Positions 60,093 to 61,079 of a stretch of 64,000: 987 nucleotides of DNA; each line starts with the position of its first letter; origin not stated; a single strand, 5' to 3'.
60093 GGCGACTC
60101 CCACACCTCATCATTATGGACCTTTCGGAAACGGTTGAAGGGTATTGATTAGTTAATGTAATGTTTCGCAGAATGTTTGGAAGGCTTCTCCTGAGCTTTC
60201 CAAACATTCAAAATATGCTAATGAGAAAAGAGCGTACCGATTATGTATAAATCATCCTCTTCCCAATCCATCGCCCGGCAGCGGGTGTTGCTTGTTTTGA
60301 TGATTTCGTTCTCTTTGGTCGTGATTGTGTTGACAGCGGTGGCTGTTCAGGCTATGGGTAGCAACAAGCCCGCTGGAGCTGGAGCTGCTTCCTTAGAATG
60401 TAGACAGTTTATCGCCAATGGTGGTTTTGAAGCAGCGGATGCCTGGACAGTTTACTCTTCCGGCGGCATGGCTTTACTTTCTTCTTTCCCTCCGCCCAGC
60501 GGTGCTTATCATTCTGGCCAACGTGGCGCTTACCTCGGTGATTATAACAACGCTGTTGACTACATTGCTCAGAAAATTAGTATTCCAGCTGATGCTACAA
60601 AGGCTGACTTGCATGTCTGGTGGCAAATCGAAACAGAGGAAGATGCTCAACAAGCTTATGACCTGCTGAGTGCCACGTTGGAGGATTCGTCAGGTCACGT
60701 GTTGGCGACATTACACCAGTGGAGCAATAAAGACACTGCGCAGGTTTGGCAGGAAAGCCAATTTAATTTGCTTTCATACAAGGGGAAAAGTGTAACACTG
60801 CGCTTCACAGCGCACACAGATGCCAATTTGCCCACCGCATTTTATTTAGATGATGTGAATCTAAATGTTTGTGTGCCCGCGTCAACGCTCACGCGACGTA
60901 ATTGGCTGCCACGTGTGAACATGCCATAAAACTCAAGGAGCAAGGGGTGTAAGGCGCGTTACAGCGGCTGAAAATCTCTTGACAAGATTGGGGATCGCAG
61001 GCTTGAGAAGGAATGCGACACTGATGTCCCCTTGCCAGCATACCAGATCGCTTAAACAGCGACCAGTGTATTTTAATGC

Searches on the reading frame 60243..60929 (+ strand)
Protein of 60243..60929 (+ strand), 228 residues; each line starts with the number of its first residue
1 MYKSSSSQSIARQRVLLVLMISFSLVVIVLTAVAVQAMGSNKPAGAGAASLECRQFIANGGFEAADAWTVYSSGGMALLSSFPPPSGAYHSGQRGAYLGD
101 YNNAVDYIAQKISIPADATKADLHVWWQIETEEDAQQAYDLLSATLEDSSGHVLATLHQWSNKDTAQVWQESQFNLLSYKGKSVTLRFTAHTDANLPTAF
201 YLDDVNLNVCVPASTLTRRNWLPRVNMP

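Call 4: search_protein_families(library=pfam, proteins=[window:60243-60929:+], max_evalue=0.1)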
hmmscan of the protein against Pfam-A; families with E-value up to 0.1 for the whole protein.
window:60243-60929:+ (228 aa): 1 family
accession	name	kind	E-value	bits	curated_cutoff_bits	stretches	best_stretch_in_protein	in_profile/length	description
PF20773.4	InhA-like_MAM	-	2.6e-08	34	26.9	1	108-209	53-164/191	Immune inhibitor A-like, MAM domain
